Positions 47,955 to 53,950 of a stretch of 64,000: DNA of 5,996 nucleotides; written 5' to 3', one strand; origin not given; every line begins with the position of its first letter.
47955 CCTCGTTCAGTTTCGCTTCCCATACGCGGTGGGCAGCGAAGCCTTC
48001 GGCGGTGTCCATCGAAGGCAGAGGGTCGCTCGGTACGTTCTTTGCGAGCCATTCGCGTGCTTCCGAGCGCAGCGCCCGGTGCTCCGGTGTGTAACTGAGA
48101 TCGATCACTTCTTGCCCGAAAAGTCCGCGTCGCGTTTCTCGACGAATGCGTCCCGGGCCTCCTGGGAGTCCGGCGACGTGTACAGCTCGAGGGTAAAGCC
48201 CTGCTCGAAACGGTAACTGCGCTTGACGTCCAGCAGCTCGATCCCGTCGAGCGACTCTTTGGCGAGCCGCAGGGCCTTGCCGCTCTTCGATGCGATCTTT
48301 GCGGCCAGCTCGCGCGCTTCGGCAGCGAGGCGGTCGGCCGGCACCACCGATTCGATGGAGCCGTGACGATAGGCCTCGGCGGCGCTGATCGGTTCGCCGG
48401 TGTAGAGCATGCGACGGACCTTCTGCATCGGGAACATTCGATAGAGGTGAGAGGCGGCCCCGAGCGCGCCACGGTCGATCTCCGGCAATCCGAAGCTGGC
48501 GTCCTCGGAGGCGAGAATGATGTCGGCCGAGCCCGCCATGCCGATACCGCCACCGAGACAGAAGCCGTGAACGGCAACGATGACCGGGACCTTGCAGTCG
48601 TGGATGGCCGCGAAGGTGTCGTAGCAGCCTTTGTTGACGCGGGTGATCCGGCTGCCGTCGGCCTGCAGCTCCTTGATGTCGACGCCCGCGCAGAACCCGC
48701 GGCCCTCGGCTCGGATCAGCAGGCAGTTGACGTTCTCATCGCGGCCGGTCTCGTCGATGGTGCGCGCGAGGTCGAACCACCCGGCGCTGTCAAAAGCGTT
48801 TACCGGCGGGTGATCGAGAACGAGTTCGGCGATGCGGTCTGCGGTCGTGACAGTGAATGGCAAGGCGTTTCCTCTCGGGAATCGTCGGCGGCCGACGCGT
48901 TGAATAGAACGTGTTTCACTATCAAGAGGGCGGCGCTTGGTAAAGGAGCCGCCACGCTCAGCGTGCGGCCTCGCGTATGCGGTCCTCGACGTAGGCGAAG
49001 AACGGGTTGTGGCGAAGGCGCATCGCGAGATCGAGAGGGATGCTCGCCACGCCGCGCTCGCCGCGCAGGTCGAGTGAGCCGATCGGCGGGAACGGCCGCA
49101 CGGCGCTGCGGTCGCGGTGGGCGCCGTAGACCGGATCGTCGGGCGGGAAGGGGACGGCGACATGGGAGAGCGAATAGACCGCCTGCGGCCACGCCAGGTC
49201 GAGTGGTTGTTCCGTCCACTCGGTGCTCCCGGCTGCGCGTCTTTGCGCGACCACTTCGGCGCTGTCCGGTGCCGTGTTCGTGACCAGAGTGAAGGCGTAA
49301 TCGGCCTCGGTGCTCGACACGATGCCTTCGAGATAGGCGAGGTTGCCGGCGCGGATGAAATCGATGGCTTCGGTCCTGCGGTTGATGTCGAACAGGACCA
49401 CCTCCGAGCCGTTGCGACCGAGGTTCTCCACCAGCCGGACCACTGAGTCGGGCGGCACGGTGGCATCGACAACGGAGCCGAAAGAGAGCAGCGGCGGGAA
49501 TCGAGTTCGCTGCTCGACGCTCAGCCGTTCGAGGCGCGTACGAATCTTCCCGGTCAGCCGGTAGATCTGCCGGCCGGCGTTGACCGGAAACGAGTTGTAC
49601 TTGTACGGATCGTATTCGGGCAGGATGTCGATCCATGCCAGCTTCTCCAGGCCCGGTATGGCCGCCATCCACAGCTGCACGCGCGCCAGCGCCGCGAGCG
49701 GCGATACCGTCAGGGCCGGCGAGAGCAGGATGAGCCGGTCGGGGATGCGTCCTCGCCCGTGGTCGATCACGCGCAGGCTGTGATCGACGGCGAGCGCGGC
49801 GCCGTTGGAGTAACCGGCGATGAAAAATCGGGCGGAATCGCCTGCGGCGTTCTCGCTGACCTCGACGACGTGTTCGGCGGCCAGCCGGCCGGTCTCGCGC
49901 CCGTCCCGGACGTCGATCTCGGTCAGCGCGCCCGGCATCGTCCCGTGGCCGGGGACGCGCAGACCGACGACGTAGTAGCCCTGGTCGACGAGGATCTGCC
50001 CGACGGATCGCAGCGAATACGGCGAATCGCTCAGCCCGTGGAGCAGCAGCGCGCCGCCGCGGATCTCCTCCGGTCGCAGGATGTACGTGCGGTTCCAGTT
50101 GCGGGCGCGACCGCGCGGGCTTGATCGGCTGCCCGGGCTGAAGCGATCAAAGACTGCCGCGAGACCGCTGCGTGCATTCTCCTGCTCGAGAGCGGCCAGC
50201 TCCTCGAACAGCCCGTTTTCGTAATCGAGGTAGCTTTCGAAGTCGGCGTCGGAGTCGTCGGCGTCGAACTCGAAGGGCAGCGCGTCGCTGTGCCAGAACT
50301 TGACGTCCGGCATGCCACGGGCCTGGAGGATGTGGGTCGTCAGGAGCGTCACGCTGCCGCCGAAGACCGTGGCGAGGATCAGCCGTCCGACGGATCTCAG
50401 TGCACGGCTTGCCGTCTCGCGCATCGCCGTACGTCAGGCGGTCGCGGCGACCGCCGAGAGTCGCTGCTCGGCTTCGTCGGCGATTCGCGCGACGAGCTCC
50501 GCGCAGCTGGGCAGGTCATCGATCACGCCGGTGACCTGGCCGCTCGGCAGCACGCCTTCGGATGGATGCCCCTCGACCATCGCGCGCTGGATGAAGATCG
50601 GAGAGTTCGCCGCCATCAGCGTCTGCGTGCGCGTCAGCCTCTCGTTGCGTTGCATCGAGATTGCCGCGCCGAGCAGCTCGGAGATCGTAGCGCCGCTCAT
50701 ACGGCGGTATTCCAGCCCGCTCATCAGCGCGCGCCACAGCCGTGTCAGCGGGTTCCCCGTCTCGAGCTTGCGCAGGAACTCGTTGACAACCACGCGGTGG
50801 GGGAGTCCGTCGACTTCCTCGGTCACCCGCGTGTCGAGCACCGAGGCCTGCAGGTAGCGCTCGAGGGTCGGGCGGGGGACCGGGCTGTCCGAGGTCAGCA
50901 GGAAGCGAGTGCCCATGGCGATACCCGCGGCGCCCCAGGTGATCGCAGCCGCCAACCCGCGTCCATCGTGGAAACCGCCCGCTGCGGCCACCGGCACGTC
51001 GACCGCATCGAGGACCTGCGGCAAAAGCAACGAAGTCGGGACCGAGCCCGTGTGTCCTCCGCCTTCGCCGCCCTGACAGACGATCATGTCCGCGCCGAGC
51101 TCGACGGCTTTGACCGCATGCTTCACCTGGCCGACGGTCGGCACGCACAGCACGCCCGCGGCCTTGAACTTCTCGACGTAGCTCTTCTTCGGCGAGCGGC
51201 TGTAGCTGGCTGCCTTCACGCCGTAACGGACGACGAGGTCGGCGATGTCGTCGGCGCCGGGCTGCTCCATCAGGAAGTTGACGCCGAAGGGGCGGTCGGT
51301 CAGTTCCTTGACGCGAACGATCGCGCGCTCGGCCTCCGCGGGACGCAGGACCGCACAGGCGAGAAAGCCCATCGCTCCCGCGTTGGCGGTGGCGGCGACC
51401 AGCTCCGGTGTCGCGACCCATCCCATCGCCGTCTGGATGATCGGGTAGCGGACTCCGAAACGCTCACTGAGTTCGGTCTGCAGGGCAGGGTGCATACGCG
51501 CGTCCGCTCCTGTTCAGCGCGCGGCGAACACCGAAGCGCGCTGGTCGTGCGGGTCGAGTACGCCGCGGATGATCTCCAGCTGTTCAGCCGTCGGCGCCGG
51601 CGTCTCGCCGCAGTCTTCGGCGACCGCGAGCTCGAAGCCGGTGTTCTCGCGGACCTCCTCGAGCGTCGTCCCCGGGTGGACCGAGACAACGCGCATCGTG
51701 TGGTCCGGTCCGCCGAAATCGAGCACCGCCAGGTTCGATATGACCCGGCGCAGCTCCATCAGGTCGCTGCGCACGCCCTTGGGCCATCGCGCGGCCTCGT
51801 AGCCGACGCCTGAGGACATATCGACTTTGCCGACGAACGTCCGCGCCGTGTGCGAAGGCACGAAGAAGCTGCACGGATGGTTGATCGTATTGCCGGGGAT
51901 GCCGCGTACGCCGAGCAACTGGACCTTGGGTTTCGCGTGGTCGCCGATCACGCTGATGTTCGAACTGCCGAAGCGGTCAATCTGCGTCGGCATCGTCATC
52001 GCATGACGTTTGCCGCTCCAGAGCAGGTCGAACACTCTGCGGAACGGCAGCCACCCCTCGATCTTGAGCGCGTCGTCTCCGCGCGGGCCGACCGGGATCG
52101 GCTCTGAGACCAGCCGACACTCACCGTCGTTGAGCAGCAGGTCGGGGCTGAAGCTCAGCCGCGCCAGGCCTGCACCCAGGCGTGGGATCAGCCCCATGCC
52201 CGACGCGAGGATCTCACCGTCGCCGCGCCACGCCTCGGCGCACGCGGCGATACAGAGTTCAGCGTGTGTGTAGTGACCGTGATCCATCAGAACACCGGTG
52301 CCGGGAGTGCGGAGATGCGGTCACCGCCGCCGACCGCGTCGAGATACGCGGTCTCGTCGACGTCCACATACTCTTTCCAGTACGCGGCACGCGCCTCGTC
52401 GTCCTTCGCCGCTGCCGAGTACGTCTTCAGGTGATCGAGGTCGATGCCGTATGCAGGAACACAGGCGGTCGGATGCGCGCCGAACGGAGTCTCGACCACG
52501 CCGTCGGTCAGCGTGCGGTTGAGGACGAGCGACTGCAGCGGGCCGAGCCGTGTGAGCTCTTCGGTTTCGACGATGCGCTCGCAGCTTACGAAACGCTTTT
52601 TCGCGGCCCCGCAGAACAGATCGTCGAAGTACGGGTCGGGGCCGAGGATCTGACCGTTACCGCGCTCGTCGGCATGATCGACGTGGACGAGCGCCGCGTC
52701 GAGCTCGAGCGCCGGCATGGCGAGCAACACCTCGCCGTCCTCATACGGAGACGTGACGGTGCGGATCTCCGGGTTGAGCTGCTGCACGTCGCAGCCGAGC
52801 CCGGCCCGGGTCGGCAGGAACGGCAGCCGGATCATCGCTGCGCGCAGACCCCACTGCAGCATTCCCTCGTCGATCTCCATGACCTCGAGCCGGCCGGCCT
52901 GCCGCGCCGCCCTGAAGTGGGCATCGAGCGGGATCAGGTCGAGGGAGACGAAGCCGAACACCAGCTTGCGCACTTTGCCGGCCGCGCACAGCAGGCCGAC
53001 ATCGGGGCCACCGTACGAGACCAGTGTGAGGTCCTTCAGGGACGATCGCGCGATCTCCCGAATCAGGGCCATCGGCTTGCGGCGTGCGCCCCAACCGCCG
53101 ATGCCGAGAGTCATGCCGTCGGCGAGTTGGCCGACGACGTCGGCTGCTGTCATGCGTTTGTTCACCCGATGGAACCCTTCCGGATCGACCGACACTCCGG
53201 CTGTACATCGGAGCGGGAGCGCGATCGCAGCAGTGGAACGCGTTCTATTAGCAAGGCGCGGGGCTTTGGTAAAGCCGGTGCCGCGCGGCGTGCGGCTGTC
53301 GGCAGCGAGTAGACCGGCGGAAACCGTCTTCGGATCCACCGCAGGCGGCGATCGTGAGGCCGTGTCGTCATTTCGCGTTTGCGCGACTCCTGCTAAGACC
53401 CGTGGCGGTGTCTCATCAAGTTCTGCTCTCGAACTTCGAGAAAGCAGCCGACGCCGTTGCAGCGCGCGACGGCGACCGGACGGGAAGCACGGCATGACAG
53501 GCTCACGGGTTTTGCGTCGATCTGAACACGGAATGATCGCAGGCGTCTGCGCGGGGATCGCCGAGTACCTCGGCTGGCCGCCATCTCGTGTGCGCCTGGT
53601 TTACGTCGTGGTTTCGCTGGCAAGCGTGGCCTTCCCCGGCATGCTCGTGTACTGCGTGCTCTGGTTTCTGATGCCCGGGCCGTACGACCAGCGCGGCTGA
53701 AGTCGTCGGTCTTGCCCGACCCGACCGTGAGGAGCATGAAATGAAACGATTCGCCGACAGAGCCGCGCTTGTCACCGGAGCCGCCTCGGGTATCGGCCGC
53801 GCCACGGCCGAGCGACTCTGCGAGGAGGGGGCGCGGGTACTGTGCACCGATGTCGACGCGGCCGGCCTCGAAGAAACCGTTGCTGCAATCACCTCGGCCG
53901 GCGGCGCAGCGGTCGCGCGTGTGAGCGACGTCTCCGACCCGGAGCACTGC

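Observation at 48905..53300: Two copies of a ~65-nt promoter/operator-like element with KstR-type palindromes inside the catabolic operon, with no TetR regulator in view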

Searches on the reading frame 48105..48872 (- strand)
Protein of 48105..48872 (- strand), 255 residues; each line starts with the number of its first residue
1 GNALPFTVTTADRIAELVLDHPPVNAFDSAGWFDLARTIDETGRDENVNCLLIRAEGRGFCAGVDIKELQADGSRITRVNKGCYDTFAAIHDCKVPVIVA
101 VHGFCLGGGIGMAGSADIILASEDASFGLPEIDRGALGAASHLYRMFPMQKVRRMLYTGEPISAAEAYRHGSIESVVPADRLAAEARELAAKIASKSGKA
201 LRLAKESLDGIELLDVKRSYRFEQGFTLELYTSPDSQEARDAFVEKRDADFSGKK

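Call 12: search_protein_families(library=pfam, proteins=[window:48105-48872:-])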
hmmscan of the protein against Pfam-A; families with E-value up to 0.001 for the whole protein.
window:48105-48872:- (255 aa): 2 families
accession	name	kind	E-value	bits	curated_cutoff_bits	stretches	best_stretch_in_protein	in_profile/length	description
PF00378.25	ECH_1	-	3.7e-47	161.2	27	1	12-253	4-250/251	Enoyl-CoA hydratase/isomerase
PF16113.10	ECH_2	-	8.7e-24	85.1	27.2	1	24-196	12-191/335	Enoyl-CoA hydratase/isomerase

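Call 73: search_protein_families(library=ncbifam, proteins=[window:48105-48863:-], max_evalue=1e-10)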
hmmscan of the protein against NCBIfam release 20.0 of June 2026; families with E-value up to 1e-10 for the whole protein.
window:48105-48863:- (252 aa): 67 families (the best 25 are shown)
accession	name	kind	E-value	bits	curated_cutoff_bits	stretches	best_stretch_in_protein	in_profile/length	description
NF005925.0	PRK07938.1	equivalog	2.5e-111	371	260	1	6-247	7-250/252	enoyl-CoA hydratase family protein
NF005073.0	PRK06495.1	subfamily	1.1e-69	234.7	296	1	5-250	8-256/257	enoyl-CoA hydratase/isomerase family protein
NF005803.0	PRK07658.1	equivalog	8.9e-49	166.2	313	1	3-251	4-257/257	enoyl-CoA hydratase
NF051848.1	EnCoAHydtEchA19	equivalog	1.1e-45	156.2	400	1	22-251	22-258/258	enoyl-CoA hydratase EchA19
NF007239.0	PRK09674.1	equivalog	4.5e-41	141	371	1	6-251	9-257/257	2,3-dehydroadipyl-CoA hydratase PaaF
NF006008.0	PRK08139.1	equivalog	8.3e-40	137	313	1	7-249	17-264/266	enoyl-CoA hydratase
NF006007.0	PRK08138.1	subfamily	1.2e-39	136.3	355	1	7-251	14-261/261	enoyl-CoA hydratase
NF004475.0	PRK05809.1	subfamily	2.6e-39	135.3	394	1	8-250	11-259/260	short-chain-enoyl-CoA hydratase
NF004517.0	PRK05862.1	equivalog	2.6e-39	135.3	396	1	5-249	8-255/257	enoyl-CoA hydratase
NF004794.0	PRK06142.1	equivalog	2e-37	129.4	308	1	3-250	8-272/273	crotonase/enoyl-CoA hydratase family protein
NF006566.0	PRK09076.1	subfamily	7.4e-37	127.3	286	1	5-248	9-257/260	enoyl-CoA hydratase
NF006100.0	PRK08252.1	subfamily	2.9e-35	122.1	282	1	5-251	7-254/254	crotonase/enoyl-CoA hydratase family protein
NF005126.0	PRK06563.1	subfamily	2.7e-34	118.7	261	1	8-251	14-263/263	crotonase/enoyl-CoA hydratase family protein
NF042430.2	EnCoAhydt_DpgD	equivalog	3.2e-34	118.5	400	1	7-250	3-257/258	enoyl-CoA-hydratase DpgD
NF004781.0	PRK06127.1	subfamily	4.1e-34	118.4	291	1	5-251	15-269/269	enoyl-CoA hydratase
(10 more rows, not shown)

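Call 76: search_solved_structures(query=window:48105-48863:-, max_evalue=1e-40)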
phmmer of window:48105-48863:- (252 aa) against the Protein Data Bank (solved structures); distinct sequences matched with E-value up to 1e-40: 0.

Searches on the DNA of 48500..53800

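Call 15: search_rna_families(source=window, start=48500, end=53800, threshold=evalue, max_evalue=5)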
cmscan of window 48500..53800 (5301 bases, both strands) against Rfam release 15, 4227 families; matches with E-value up to 5: 0.
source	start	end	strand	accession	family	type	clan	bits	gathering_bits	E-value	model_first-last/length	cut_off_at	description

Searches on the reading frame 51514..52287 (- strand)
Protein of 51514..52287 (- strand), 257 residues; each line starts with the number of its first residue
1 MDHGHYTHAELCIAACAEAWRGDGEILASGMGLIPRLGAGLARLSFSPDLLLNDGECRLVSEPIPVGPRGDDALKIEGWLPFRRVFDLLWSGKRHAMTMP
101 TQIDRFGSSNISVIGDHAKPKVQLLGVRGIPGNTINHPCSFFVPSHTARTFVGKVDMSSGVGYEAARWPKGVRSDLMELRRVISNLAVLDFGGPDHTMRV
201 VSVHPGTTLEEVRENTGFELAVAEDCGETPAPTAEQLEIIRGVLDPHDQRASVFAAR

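Call 12: search_protein_families(library=pfam, proteins=[window:51514-52287:-])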
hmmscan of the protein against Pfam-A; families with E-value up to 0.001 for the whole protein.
window:51514-52287:- (257 aa): 0 families

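Call 73: search_protein_families(library=ncbifam, proteins=[window:51514-52287:-], max_evalue=1e-10)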
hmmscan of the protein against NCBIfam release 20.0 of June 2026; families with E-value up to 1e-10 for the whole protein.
window:51514-52287:- (257 aa): 0 families

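Call 75: search_solved_structures(query=window:51514-52287:-, max_evalue=0.00001)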
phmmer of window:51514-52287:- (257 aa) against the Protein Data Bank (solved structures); distinct sequences matched with E-value up to 0.00001: 8.
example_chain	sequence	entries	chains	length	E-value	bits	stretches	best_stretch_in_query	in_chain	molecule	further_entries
6co6_B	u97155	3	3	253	1.9e-73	250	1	6-250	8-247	Probable CoA-transferase beta subunit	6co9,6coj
6con_B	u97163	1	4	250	5.3e-68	232.1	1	7-250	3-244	CoA-transferase subunit beta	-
1poi_B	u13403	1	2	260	2.4e-15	59.5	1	2-247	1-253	GLUTACONATE COENZYME A-TRANSFERASE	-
5n01_D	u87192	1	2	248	1.7e-08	37.1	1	9-253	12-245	Glutaconate CoA-transferase family, subunit B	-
5n02_D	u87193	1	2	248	2.2e-08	36.7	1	9-253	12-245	Glutaconate CoA-transferase family, subunit B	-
5n00_B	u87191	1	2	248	2.5e-08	36.5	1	9-253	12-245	Glutaconate CoA-transferase family, subunit B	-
5mzw_D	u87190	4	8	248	4.6e-08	35.6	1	9-253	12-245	Glutaconate CoA-transferase family, subunit B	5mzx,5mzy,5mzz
5n03_D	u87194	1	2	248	5.5e-08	35.4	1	9-253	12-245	Glutaconate CoA-transferase family, subunit B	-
